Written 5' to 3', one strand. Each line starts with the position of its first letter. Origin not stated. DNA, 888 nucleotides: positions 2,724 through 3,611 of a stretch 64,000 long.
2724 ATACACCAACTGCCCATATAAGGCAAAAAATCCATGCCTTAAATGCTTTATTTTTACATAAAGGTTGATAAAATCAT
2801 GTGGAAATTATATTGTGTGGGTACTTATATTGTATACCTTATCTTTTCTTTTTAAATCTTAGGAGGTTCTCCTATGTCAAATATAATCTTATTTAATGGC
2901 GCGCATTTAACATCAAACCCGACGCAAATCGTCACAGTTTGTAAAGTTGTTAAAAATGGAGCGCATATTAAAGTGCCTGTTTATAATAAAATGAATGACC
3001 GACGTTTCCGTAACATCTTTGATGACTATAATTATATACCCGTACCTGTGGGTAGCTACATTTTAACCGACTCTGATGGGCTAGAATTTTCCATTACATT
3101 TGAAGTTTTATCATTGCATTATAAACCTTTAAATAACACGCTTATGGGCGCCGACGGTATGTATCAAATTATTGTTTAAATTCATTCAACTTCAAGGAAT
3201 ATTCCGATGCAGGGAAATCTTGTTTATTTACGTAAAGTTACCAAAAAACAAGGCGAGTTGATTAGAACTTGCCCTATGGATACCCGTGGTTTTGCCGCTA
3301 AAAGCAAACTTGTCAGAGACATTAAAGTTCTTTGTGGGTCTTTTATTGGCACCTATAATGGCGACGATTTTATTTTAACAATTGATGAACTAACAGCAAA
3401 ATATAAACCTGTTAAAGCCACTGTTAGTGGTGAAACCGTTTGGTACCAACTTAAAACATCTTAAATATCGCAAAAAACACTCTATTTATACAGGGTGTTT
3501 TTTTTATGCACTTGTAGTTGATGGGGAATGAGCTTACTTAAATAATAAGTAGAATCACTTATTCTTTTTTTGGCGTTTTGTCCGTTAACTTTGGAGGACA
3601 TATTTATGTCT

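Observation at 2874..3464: Tandem pair of small paralogous genes upstream of dnaX, possibly distant members of the same GxWxWKK family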

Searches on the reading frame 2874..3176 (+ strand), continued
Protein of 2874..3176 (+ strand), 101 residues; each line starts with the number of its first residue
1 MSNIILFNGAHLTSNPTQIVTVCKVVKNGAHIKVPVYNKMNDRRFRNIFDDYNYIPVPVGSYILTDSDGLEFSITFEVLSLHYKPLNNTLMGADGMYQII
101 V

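Call 50: fold_search(model_id=the predicted structure, library=pdb)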
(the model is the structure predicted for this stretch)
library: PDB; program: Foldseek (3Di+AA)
matches with E <= 10: 274; with E <= 0.001: 0
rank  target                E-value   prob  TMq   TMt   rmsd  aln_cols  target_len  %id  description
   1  6e3c_MODEL_1_C        6.6e-01  0.16  0.26  0.21  11.6        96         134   12  NMR Solution Structure of the Monomeric Form of the Phage L Decoration Protein (released 2019-04-17)
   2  3wjt                  7.8e-01  0.07  0.18  0.11  12.1        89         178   12  Crystal structure of the L68D variant of mLolB (released 2014-03-05)
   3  8c27_B                1.3e+00  0.02  0.11  0.10  15.9        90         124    9  Domain 3 of Group B Streptococcus pilus protein as scaffold for the display of foreign epitopes (released 2024-01-10)
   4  3zte_J                1.3e+00  0.09  0.19  0.26  11.6        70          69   13  Crystal Structure of the TRP RNA-Binding Attenuation Protein (TRAP) from Bacillus Licheniformis. (released 2011-10-12)
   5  3zte_L                1.3e+00  0.09  0.19  0.26  13.2        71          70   13  Crystal Structure of the TRP RNA-Binding Attenuation Protein (TRAP) from Bacillus Licheniformis. (released 2011-10-12)
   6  7ur8                  1.4e+00  0.13  0.24  0.32  12.2        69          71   12  170_h_ob, a small beta-barrel de novo designed protein (released 2023-03-22)
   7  7uwz_MODEL_1_A        1.5e+00  0.13  0.18  0.26   9.6        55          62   11  NMR solution structure of the De novo designed small beta-barrel protein 33_bp_sh3 (released 2023-03-22)
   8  1qaw_F                1.5e+00  0.08  0.19  0.26  11.5        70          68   10  Regulatory Features of the TRP Operon and the Crystal Structure of the TRP RNA-Binding Attenuation Protein from Bacill (released 1999-04-16)
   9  5oaf_F                1.5e+00  0.07  0.21  0.06  14.4        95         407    9  Human Rvb1/Rvb2 heterohexamer in INO80 complex (released 2017-12-13)
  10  2dvj                  1.5e+00  0.06  0.16  0.08  13.8        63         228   16  phosphorylated Crk-II (released 2007-05-08)
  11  6mxx_J                1.6e+00  0.05  0.19  0.16  13.6        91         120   15  Structure of 53BP1 tandem Tudor domains in complex with small molecule UNC2991 (released 2019-11-27)
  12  7kcg                  1.7e+00  0.03  0.14  0.12  14.2        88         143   12  Salivary protein from Culex quiquefasciatus that belongs to the Cysteine and Tryptophan-Rich (CWRC) family (released 2021-06-02)
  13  9cac_I                1.8e+00  0.10  0.27  0.09  13.6       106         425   11  Cryo-EM structure of the RuvBL lobe of the native human TIP60 complex (composite structure) (released 2025-06-18)
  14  1qaw_C                1.9e+00  0.09  0.21  0.29  11.8        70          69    7  Regulatory Features of the TRP Operon and the Crystal Structure of the TRP RNA-Binding Attenuation Protein from Bacill (released 1999-04-16)
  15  7fdp_A                1.9e+00  0.04  0.17  0.07  11.5       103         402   12  Crystal structure of PirB insecticidal protein from Photorhabdus akhurstii (released 2022-07-20)
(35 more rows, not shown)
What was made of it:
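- Closest known: Small beta-barrel domains of the SH3, chromo, Tudor or HypC type. Different: Foldseek against the PDB gives nothing below E 0.66 (call 50).
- Foldseek's best E against the PDB is 0.66 (call 50).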

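Call 59: search_protein_families(library=padloc, alignment_id=A4, max_evalue=1)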
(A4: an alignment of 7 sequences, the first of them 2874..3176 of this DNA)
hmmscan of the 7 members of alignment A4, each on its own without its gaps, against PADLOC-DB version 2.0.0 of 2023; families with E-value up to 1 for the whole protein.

A. member 1, window:2874-3176:+ (101 aa): 0 families

B. families by the number of members that match (of 7 scanned): 0 families

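Call 65: fold_search(model_id=the predicted structure, library=viral)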
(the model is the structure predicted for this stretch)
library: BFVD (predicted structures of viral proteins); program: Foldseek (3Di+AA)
matches with E <= 10: 729; with E <= 0.001: 1
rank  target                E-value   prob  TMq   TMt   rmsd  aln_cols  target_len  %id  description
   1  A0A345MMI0            4.8e-04  1.00  0.56  0.52   5.8        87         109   16  (no name in the UniProt tables at hand)
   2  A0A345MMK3            2.7e-03  1.00  0.58  0.37   3.9        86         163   16  (no name in the UniProt tables at hand)
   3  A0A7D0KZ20            1.3e-02  1.00  0.45  0.16   7.8        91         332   11  (no name in the UniProt tables at hand)
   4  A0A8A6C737            2.2e-02  0.99  0.48  0.26  13.7       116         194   14  (no name in the UniProt tables at hand)
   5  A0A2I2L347            2.6e-02  1.00  0.45  0.12   3.5        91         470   18  Uncharacterized protein [Orpheovirus IHUMI-LCC2]
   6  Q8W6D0                2.6e-02  0.57  0.26  0.13  14.4       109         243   15  VSK tox2 [Vibrio phage VSK]
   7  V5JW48                4.0e-02  0.30  0.20  0.19  15.1        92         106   12  Uncharacterized protein [Pseudomonas phage CHA_P1]
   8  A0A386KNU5            4.5e-02  0.99  0.44  0.47  10.3        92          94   20  Uncharacterized protein [Arthrobacter phage Tenno]
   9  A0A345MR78            6.5e-02  0.23  0.22  0.22  13.7        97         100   16  (no name in the UniProt tables at hand)
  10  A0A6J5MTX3            1.3e-01  0.77  0.31  0.29   7.0        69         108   22  Uncharacterized protein [uncultured Caudovirales phage]
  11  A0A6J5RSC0            1.4e-01  0.09  0.15  0.16  19.6       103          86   12  Lipoprotein [uncultured Caudovirales phage]
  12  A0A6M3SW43            1.5e-01  0.95  0.42  0.35  11.1        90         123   10  (no name in the UniProt tables at hand)
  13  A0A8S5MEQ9            1.7e-01  0.87  0.39  0.34  12.7       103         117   10  PGDYG protein [Siphoviridae sp. ctYh54]
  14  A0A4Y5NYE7            2.2e-01  0.82  0.42  0.35  11.1       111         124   13  (no name in the UniProt tables at hand)
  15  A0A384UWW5            2.3e-01  0.85  0.42  0.46   8.9        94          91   14  (no name in the UniProt tables at hand)
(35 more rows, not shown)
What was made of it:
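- On Phage phrog_419-like family: Foldseek BFVD's best hit is E 4.8e-4, TM 0.56 (call 65).
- Closest known: Pfam PF14083. Same: Some BFVD structural hits are named 'PGDYG protein' (call 65).
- Weaker hits go to Arthrobacter-phage proteins, entries named 'PGDYG protein', and a MazG fusion (call 65).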

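Call 69: find_related_loci(query=A5, collection=viral_contigs, flank=4000)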
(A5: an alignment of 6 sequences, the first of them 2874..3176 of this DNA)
Query A5 (101 aa) in viral_contigs; peptide patterns used: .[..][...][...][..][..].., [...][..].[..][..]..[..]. (x = any residue, [..] = any of these).
125 stretches matched a pattern, but none encodes a relative of the query by tblastn (E <= 1e-3).

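Call 70: search_dna_similar(query=P0003, collection=phages, mode=protein, max_evalue=10, max_rows=20)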
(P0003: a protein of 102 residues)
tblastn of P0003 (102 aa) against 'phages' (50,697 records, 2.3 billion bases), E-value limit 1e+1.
Records with a match: 4; places in all: 4; records where one place covers at least 80% of the query: 2.
Best place of each record, by identity: <60% 4.
By first word of the organism name: Fusobacterium 2; uncultured 2.
By host as written in the record: Fusobacterium nucleatum 2; - 2.
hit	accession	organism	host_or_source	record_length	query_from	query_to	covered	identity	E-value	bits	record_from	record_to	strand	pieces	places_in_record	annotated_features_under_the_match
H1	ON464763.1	Fusobacterium phage JD-Fnp6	Fusobacterium nucleatum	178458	5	94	88%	26.7%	6e+0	31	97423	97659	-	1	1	record has no annotation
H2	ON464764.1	Fusobacterium phage JD-Fnp4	Fusobacterium nucleatum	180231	5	94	88%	26.7%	8e+0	31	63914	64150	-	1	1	prohead core protein serine protease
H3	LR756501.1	uncultured phage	metagenomic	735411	7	74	67%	29.6%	3e+0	32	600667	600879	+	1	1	record has no annotation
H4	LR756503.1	uncultured phage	metagenomic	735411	7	74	67%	29.6%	3e+0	32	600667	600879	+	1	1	record has no annotation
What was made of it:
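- tblastn of P0003 against 50,697 phage records finds nothing below E 3 (call 70).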

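Call 85: search_protein_families(library=phrogs, proteins=[P0003, P0004, P0007], max_evalue=10)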
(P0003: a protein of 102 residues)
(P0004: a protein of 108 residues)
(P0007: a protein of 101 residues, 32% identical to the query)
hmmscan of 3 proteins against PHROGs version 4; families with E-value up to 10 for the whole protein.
P0003 (102 aa): 0 families

P0004 (108 aa): 2 families
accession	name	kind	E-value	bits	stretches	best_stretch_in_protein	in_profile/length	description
phrog_18422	-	unknown function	0.11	13.5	1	22-61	25-64/169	-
phrog_28244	-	unknown function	0.2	13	1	34-83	44-91/126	-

P0007 (101 aa): 1 family
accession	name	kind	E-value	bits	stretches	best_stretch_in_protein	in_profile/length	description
phrog_26183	-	unknown function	0.082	13.9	1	63-94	4-35/55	-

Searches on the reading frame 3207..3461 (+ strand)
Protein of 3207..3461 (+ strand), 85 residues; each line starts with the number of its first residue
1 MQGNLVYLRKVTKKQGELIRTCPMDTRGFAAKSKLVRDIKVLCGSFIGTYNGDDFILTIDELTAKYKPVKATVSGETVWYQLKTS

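Call 3: search_protein_families(library=pfam, proteins=[window:3207-3461:+], max_evalue=10)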
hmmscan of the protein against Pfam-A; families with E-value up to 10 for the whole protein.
window:3207-3461:+ (85 aa): 0 families

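Call 7: search_protein_families(library=phrogs, proteins=[window:3207-3461:+], max_evalue=1)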
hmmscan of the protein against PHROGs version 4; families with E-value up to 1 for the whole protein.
window:3207-3461:+ (85 aa): 0 families

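Call 8: search_protein_families(library=ncbifam, proteins=[window:3207-3461:+], max_evalue=1)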
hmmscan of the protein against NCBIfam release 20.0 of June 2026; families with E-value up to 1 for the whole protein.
window:3207-3461:+ (85 aa): 1 family
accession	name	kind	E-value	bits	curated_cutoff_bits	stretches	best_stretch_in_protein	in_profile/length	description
NF002122.0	PRK00962.1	equivalog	0.11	12.3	183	1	31-67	37-73/169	hypothetical protein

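Call 10: find_homologous_proteins(query=window:3207-3461:+, max_evalue=10)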
Query window:3207-3461:+ (85 aa): 1 proteins with E <= 10 among 2 candidates.
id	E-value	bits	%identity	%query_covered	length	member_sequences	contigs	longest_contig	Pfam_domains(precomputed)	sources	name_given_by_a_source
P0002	1.1e-49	183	100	100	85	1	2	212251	-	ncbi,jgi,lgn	ncbi:MAG: hypothetical protein ACI9TY_000054 [Alphaproteobacteria bacterium]|jgi:hypothetical protei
